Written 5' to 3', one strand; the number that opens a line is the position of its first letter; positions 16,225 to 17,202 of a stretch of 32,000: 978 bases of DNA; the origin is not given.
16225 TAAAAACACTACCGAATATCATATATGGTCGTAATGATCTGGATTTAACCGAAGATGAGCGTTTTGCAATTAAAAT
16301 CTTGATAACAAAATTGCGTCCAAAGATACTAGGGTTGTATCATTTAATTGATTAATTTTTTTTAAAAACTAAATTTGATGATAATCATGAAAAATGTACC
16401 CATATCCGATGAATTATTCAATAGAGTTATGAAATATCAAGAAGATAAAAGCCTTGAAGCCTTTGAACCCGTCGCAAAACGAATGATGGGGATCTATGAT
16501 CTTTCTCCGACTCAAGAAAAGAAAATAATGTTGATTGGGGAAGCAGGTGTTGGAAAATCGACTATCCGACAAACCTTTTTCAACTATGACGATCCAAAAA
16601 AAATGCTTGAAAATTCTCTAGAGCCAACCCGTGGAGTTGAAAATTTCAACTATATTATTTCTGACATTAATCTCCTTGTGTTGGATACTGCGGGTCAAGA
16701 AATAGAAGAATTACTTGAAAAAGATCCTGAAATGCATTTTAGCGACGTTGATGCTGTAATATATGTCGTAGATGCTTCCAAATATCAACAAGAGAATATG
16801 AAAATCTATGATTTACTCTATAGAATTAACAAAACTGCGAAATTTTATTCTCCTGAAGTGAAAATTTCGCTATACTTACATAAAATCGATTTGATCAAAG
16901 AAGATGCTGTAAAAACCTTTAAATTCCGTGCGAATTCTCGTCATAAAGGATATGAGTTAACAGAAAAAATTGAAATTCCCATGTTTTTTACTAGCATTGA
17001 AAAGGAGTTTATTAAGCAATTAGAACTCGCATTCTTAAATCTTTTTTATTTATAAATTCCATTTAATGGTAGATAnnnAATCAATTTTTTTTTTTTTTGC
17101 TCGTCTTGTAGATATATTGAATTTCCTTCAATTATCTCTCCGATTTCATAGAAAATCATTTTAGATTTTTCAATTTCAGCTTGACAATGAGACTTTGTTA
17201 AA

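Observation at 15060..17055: Two-gene unit: polybasic anchor, about 27-nm ER/K single-helix spacer and globular head, co-encoded with a roadblock-less Rag-like GTPase (candidate tether or split-Rag module)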

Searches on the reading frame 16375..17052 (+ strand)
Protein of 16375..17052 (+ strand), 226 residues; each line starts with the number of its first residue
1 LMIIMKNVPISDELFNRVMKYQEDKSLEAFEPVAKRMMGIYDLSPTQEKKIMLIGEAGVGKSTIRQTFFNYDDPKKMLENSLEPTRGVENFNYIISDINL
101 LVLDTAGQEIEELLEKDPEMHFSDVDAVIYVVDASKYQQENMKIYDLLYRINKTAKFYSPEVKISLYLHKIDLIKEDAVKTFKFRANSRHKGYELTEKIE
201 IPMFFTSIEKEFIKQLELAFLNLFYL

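Call 6: search_protein_families(library=pfam, proteins=[window:16375-17052:+], max_evalue=0.01)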
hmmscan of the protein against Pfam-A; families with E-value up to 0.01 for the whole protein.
window:16375-17052:+ (226 aa): 8 families
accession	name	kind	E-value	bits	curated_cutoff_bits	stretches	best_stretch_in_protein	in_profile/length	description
PF04670.18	Gtr1_RagA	-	5.2e-19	69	22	1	50-208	1-160/232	Gtr1/RagA G protein conserved region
PF00071.28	Ras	-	1.8e-09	37.8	21.6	1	50-194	1-137/162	Ras family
PF01926.29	MMR_HSR1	-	4.6e-09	36.8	21.9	1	50-150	1-102/113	50S ribosome-binding GTPase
PF08477.19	Roc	-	6.7e-08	33.2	27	1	50-143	1-96/119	Ras of Complex, Roc, domain of DAPkinase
PF00503.26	G-alpha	-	1.3e-07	31.5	48.8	1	83-146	168-231/333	G-protein alpha subunit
PF00025.27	Arf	-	1.2e-06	28.5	22.3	1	46-173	12-127/174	ADP-ribosylation factor family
PF03193.22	RsgA_GTPase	-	4.1e-06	27.2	30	0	15-67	72-125/174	RsgA GTPase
PF12775.13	AAA_7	-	0.0018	18.3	25.8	1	38-81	23-66/181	P-loop containing dynein motor region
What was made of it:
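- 16387..17055 (+): Gene 2 CDS (222 aa + stop) = NEF87_004663: ~42-aa N-terminal helical extension plus a Rag/Gtr-like G domain, with no C-terminal roadblock domain. Pfam Gtr1_RagA 5e-19, profile positions 1-160 of 232 (call 6).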

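Call 18: find_homologous_proteins(query=window:16375-17052:+, max_evalue=0.00001)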
Query window:16375-17052:+ (226 aa): 8 proteins with E <= 0.00001 among 175 candidates.
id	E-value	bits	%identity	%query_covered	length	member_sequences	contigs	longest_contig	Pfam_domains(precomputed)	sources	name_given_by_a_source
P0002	1.8e-138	478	100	98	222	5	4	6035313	PF01926.30,PF00025.28,PF08477.20,PF00503.27,PF03193.23,PF04670.19,PF00071.29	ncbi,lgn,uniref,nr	ncbi:hypothetical protein NEF87_004663 [Candidatus Lokiarchaeum ossiferum]|uniref:GTP-binding protei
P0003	5.2e-120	417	86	98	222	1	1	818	PF01926.30,PF00025.28,PF08477.20,PF00503.27,PF04670.19,PF00071.29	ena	-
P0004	1.4e-110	386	77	98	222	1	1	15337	PF01926.30,PF08477.20,PF00503.27,PF03193.23,PF04670.19,PF00071.29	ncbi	-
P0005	7.4e-98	345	70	98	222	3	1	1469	PF01926.30,PF00025.28,PF08477.20,PF00503.27,PF04670.19,PF00071.29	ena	-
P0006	9.7e-86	305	59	98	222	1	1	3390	PF01926.30,PF00025.28,PF04670.19,PF00071.29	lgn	-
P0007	1.6e-57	213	46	100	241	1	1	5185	PF01926.30,PF00025.28,PF08477.20,PF00503.27,PF04670.19,PF00071.29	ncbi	-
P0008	5.1e-49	185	43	97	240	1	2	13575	PF01926.30,PF00025.28,PF08477.20,PF00009.34,PF03193.23,PF04670.19,PF00071.29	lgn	-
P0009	1.0e-28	119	37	93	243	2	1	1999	PF01926.30,PF00503.27,PF04670.19,PF00071.29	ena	-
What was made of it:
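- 16387..17055 (+): P0002 is 100% identical (call 18).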

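Call 20: find_encoding_contigs(protein=P0004, flank=6000, max_places=3)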
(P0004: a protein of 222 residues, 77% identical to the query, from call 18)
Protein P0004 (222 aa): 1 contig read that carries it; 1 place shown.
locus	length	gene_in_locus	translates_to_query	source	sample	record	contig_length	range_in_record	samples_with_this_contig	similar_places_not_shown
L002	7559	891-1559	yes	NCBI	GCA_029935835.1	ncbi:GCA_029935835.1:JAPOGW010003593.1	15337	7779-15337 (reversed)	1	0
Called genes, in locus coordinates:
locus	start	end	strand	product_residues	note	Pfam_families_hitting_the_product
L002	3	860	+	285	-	?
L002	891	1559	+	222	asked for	PF03193:RsgA_GTPase (faint), PF00503:G-alpha (faint), PF00071:Ras, PF01926:MMR_HSR1, PF04670:Gtr1_RagA, PF08477:Roc (weak)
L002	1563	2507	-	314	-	-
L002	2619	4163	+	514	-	PF00025:Arf, PF04670:Gtr1_RagA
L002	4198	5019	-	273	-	-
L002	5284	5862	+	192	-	PF00352:TBP, PF11858:DUF3378 (faint), PF00352:TBP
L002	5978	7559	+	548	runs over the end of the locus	-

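Call 21: find_encoding_contigs(protein=P0007, flank=6000, max_places=3)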
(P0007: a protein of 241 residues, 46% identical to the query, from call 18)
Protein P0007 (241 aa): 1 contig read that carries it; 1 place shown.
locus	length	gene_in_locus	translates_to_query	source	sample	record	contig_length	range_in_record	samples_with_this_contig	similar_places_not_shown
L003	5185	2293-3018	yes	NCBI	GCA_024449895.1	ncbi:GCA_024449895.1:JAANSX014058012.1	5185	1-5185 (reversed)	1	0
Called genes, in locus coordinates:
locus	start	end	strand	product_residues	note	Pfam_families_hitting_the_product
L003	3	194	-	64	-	?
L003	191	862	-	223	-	-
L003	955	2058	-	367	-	PF00348:polyprenyl_synt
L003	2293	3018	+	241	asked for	PF00025:Arf (weak), PF00503:G-alpha (faint), PF00071:Ras, PF01926:MMR_HSR1, PF04670:Gtr1_RagA, PF08477:Roc (weak)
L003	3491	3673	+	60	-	-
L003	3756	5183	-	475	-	?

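Call 22: find_encoding_contigs(protein=P0008, flank=6000, max_places=3)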
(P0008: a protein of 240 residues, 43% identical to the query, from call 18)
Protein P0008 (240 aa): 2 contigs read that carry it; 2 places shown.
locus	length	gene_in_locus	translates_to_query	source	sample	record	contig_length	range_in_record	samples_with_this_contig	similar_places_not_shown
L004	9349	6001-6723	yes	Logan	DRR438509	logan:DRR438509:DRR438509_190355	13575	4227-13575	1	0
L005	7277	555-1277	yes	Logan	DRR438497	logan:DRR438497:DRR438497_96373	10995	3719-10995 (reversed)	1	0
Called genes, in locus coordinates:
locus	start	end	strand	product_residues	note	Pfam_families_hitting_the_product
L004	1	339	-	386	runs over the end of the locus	PF12838:Fer4_7 (faint), PF13484:Fer4_16 (faint), PF12837:Fer4_6 (faint), PF00037:Fer4, PF13187:Fer4_9 (weak), PF13237:Fer4_10 (weak), PF14697:Fer4_21, PF00037:Fer4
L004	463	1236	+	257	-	-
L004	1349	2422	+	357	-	PF01926:MMR_HSR1 (faint), PF03259:Robl_LC7 (weak), PF00025:Arf, PF00071:Ras, PF08477:Roc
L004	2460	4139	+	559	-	PF00497:SBP_bac_3, PF00512:HisKA (faint), PF02518:HATPase_c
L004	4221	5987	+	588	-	-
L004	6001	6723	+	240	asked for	PF03193:RsgA_GTPase (faint), PF00025:Arf (weak), PF00009:GTP_EFTU (faint), PF00071:Ras, PF01926:MMR_HSR1 (weak), PF04670:Gtr1_RagA, PF08477:Roc (weak)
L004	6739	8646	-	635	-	PF00072:Response_reg, PF02518:HATPase_c, PF00072:Response_reg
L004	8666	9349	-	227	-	?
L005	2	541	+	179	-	?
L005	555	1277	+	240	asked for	PF03193:RsgA_GTPase (faint), PF00025:Arf (weak), PF00009:GTP_EFTU (faint), PF00071:Ras, PF01926:MMR_HSR1 (weak), PF04670:Gtr1_RagA, PF08477:Roc (weak)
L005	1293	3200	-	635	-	PF00072:Response_reg, PF02518:HATPase_c, PF00072:Response_reg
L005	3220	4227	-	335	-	PF01926:MMR_HSR1 (weak), PF04670:Gtr1_RagA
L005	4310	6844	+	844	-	PF08447:PAS_3 (faint), PF08448:PAS_4 (faint), PF13188:PAS_8 (faint), PF13426:PAS_9, PF00989:PAS (weak), PF13426:PAS_9 (weak), PF00512:HisKA (faint), PF02518:HATPase_c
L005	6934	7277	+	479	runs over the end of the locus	PF00071:Ras (weak), PF01926:MMR_HSR1 (weak), PF04670:Gtr1_RagA, PF08477:Roc (weak)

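Call 38: search_protein_families(library=pfam, proteins=[L002:210-857:+], max_evalue=10)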
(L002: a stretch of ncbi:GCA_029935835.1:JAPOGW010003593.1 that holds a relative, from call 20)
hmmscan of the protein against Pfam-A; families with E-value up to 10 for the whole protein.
L002:210-857:+ (216 aa): 2 families
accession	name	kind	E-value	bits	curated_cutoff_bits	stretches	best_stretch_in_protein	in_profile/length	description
PF16881.10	LIAS_N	-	0.035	15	27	1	132-176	23-67/96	N-terminal domain of lipoyl synthase of Radical_SAM family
PF25344.1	PH_LRR1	-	0.12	12.8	27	1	5-76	33-100/119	LRR1 pleckstrin homology domain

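Call 41: find_encoding_contigs(protein=P0006, flank=4000, max_places=3)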
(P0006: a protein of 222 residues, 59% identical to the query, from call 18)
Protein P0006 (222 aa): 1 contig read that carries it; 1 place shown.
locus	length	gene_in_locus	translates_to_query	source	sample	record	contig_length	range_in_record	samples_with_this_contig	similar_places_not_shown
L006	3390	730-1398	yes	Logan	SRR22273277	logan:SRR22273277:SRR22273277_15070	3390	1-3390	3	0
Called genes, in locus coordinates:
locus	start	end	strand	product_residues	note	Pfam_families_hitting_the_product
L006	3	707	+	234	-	?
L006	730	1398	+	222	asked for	PF00025:Arf, PF00071:Ras (weak), PF01926:MMR_HSR1 (weak), PF04670:Gtr1_RagA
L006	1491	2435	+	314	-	PF02517:Rce1-like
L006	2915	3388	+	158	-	?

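Call 42: find_encoding_contigs(protein=P0005, flank=4000, max_places=3)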
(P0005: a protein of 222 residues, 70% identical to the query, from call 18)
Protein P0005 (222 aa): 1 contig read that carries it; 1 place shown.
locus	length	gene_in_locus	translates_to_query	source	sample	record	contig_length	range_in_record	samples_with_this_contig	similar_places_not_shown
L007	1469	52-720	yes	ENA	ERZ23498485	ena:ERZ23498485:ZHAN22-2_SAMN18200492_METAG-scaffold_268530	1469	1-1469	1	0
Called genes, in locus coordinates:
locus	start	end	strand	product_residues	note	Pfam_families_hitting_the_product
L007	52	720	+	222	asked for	PF00503:G-alpha (faint), PF00025:Arf (weak), PF00071:Ras, PF01926:MMR_HSR1, PF04670:Gtr1_RagA, PF08477:Roc (weak)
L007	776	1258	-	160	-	PF03959:FSH1 (faint), PF05728:UPF0227 (weak), PF00561:Abhydrolase_1, PF12146:Hydrolase_4 (weak)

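Call 43: find_encoding_contigs(protein=P0009, flank=4000, max_places=3)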
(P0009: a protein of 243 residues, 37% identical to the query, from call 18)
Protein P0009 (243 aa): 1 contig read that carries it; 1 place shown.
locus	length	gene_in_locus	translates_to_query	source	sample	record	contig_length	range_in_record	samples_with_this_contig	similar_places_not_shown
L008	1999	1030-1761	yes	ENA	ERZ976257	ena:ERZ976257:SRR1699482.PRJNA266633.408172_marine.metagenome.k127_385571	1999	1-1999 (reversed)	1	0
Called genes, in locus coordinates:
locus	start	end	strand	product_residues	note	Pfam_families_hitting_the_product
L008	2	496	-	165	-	?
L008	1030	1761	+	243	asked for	PF00071:Ras (weak), PF01926:MMR_HSR1 (weak), PF04670:Gtr1_RagA, PF00503:G-alpha (faint)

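Call 50: find_related_loci(query=A3, collection=genome_contigs, flank=4000)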
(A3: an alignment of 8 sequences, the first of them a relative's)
Query A3 (222 aa) in genome_contigs; peptide patterns used: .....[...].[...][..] (x = any residue, [..] = any of these).
8 stretches matched a pattern; 2 encode a relative of the query (tblastn E <= 1e-3); 2 distinct loci.
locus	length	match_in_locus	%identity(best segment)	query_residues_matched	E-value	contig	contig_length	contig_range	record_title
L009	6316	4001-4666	34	1-221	4e-32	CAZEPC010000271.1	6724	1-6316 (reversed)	MAG TPA_asm: uncultured archaeon isolate binchicken_co13_463 genome assembly, contig: NODE_19114_length_6724_cov_4.75753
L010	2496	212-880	30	1-221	3e-30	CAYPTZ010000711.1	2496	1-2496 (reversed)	MAG TPA_asm: uncultured archaeon isolate binchicken_co116_149 genome assembly, contig: NODE_60423_length_2496_cov_5.8357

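Call 61: find_related_loci(query=A3, collection=metagenome_contigs, flank=4000)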
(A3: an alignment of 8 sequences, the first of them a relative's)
Query A3 (222 aa) in metagenome_contigs; peptide patterns used: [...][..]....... (x = any residue, [..] = any of these).
20 stretches matched a pattern; 5 encode a relative of the query (tblastn E <= 1e-3); 5 distinct loci.
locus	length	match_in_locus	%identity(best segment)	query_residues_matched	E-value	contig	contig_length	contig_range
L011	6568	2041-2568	36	42-219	1e-27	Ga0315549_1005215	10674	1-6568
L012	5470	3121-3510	40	38-170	8e-25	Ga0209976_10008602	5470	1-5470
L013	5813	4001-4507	34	39-211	9e-24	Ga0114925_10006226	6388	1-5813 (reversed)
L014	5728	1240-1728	34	42-208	1e-23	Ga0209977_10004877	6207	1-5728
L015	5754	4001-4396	36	36-170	1e-20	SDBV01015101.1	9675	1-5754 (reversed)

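Call 70: search_protein_families(library=ncbifam, proteins=[window:16387-17052:+], max_evalue=0.1)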
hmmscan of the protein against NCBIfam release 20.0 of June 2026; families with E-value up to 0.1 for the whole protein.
window:16387-17052:+ (222 aa): 12 families
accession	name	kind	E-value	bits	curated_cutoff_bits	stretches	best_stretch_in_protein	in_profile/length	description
TIGR00231.1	small_GTP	domain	1.8e-07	31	42.5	1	43-178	2-131/164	GTP-binding protein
TIGR03594.1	GTPase_EngA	equivalog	1.3e-06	27.7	306.7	1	46-150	2-110/432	ribosome biogenesis GTPase Der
NF000908.1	PRK00089.1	equivalog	1e-05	25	237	1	47-179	6-133/291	GTPase Era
TIGR00450.1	mnmE_trmE_thdF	equivalog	4.4e-05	22.7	252.6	1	44-178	209-337/446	tRNA uridine-5-carboxymethylaminomethyl(34) synthesis GTPase MnmE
NF000169.2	ABCF_Sal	exception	8.3e-05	21.4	725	1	25-94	8-78/542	Sal family ABC-F type ribosomal protection protein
TIGR00436.1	era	equivalog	0.00081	18.8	116.25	1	46-151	2-110/270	GTPase Era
NF010340.0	PRK13768.1-2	equivalog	0.0015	18.4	293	0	45-89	4-48/265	GTPase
NF000355.4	ribo_prot_ABC_F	equivalog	0.016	14.1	380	1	32-104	16-68/499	ribosomal protection-like ABC-F family protein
TIGR00993.1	3a0901s04IAP86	subfamily_domain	0.057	11.6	660.7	0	46-104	120-176/763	chloroplast protein import component Toc86/159, G and M domains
NF005994.0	PRK08118.1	equivalog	0.06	13.4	215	0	45-63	2-20/172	DNA topology modulation protein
NF003661.0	PRK05291.1-3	equivalog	0.081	12.2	380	1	46-182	218-344/448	tRNA uridine-5-carboxymethylaminomethyl(34) synthesis GTPase MnmE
NF006015.0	PRK08154.1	subfamily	0.081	12.1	204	0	12-62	104-154/314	anaerobic benzoate catabolism transcriptional regulator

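Call 71: search_protein_families(library=padloc, proteins=[window:16387-17052:+], max_evalue=0.1)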
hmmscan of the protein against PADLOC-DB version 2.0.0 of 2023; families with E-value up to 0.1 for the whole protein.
window:16387-17052:+ (222 aa): 1 family
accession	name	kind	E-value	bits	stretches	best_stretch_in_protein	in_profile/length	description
PDLC03841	LeoBC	-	0.0056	13.8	1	46-129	79-159/601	-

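Call 75: predict_structure(alignment_id=A3)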
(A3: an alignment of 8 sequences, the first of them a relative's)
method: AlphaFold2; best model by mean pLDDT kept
length: 222 residues; sequences in the alignment: 8
mean_pLDDT: 75.8   pTM: 0.73
mean pLDDT of the five models: 75.8, 75.4, 73.4, 72.2, 63.7
residues with pLDDT >= 90: 78; 70-90: 74; 50-70: 41; < 50: 29
segments of 3 or more residues with pLDDT < 50: 1-7, 26-28, 30-39, 75-81
pLDDT, mean of each block of 10 residues (from residue 1): 40 54 49 44 82 85 64 46 70 77 72 84 93 93 95 94 92 92 96 93 81 74 57
secondary structure, 60 per line:
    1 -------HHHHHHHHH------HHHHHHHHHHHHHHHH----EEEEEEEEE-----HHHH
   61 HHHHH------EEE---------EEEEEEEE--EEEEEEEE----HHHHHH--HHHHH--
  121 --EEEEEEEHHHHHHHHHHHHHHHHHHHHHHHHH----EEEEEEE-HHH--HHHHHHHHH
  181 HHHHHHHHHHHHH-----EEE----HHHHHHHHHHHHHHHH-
elements in order: H8-16 H23-38 E43-51 H57-65 E72-74 E84-91 E94-101 H106-111 H114-118 E123-129 H130-154 E159-165 H172-193 E199-201 H206-221
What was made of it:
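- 16387..17055 (+): AlphaFold pLDDT 75.8 (call 75).
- On Rag/Gtr GTPase: The protein ends with the last G-domain helix (residues 206-221 of 222, call 75).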

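Call 77: fold_search(model_id=the predicted structure, library=pdb)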
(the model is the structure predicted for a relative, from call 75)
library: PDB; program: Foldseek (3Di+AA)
matches with E <= 10: 1689; with E <= 0.001: 1096
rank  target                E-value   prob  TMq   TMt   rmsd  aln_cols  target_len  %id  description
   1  3r7w_A                1.8e-12  1.00  0.64  0.50   3.9       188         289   26  Crystal Structure of Gtr1p-Gtr2p complex (released 2011-08-24)
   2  6s6d_A                2.6e-12  1.00  0.64  0.48   4.6       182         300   25  Crystal structure of RagA-Q66L-GTP/RagC-S75N-GDP GTPase heterodimer complex (released 2019-10-16)
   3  6s6a_A                5.8e-12  1.00  0.64  0.48   4.7       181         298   24  Crystal structure of RagA-Q66L/RagC-T90N GTPase heterodimer complex (released 2019-10-16)
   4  6s6a_B                5.8e-12  1.00  0.64  0.49   4.8       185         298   24  Crystal structure of RagA-Q66L/RagC-T90N GTPase heterodimer complex (released 2019-10-16)
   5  9h4q_a                7.9e-12  1.00  0.63  0.49   4.5       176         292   26  Cryo-EM structure of the SEAC wing - EGOC (released 2025-11-05)
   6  8fw5_D                1.4e-11  1.00  0.65  0.48   4.7       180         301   23  Chimeric HsGATOR1-SpGtr-SpLam complex (released 2023-07-26)
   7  4arz_A                4.1e-11  1.00  0.66  0.51   4.8       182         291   25  The crystal structure of Gtr1p-Gtr2p complexed with GTP-GDP (released 2012-07-25)
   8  6u62_B                6.4e-11  1.00  0.64  0.49   4.6       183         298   25  Raptor-Rag-Ragulator complex (released 2019-10-30)
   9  6jwp_F                6.8e-11  1.00  0.64  0.50   3.4       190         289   26  crystal structure of EGOC (released 2019-12-11)
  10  3llu                  8.2e-11  1.00  0.60  0.74   5.0       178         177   25  Crystal structure of the nucleotide-binding domain of Ras-related GTP-binding protein C (released 2010-02-09)
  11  3r7w_C                2.2e-10  1.00  0.63  0.49   4.7       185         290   25  Crystal Structure of Gtr1p-Gtr2p complex (released 2011-08-24)
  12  7t3b_D                4.2e-10  1.00  0.65  0.50   4.7       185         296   24  GATOR1-RAG-RAGULATOR - GAP Complex (released 2022-04-06)
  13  2q3f_A                5.4e-10  1.00  0.58  0.70   5.4       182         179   25  X-ray crystal structure of putative human Ras-related GTP binding D in complex with GMPPNP (released 2007-06-12)
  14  2g77_B                5.8e-10  1.00  0.54  0.66   5.2       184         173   23  Crystal Structure of Gyp1 TBC domain in complex with Rab33 GTPase bound to GDP and AlF3 (released 2006-07-25)
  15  9edt_G                6.1e-10  1.00  0.57  0.64   7.8       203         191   22  Tubulin cofactors D,E,G bound to tubulin dimer (released 2026-02-04)
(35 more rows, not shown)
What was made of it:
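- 16387..17055 (+): Foldseek top hits are Gtr1/RagA (call 77).
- On Rag/Gtr GTPase: Foldseek top hits are Gtr1/RagA/RagC at E 1.8e-12 (call 77).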

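Call 86: search_solved_structures(query=window:16387-17052:+, max_evalue=0.001)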
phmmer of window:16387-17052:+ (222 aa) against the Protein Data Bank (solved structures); distinct sequences matched with E-value up to 0.001: 46.
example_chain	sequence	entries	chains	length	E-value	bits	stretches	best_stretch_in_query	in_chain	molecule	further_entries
6jwp_A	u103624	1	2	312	4.9e-09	40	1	39-174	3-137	GTP-binding protein GTR1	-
4arz_A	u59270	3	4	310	6.8e-09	39.5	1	40-174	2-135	GTP-BINDING PROTEIN GTR1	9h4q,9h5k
3r7w_A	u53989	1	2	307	9.3e-08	35.8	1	45-174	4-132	GTP-binding protein GTR1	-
6ces_A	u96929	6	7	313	1.3e-07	35.4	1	43-208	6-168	Ras-related GTP-binding protein A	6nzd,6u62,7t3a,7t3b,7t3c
6ulg_F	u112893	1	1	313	1.3e-07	35.4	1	43-208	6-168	Ras-related GTP-binding protein A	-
6wj2_F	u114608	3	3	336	1.3e-07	35.4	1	42-208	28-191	Ras-related GTP-binding protein A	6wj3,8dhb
6s6a_A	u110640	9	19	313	8.4e-07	32.7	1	43-208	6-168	Ras-related GTP-binding protein A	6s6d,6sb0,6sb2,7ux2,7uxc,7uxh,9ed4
8fw5_D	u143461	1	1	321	1.3e-06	32.1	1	44-181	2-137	GTP-binding protein Gtr1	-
6jwp_B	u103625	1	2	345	1.7e-06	31.7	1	39-204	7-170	GTP-binding protein GTR2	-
3llu_A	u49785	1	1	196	2.4e-06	31.2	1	44-205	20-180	Ras-related GTP-binding protein C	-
4arz_B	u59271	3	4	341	2.6e-06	31.1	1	42-204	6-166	GTP-BINDING PROTEIN GTR2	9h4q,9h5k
7t3b_E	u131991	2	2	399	3.6e-06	30.7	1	43-205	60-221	Ras-related GTP-binding protein C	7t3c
9uan_B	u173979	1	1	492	4.3e-06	30.4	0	46-174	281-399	miniGq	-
6ulg_G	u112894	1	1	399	8e-06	29.5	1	43-205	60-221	Ras-related GTP-binding protein C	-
6s6a_C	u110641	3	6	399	9.4e-06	29.3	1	43-205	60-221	Ras-related GTP-binding protein C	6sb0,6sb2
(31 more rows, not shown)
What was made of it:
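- On Rag/Gtr GTPase: PDB sequence top hits are Gtr1/RagA (call 86).
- Closest known: Rag/Gtr GTPases and Asgard Rag-like GTPases. Same: Gene 2's G domain is closest to Gtr1/RagA by sequence and by model (calls 77, 86).
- The G domain is Rag-like (calls 6, 77, 86).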
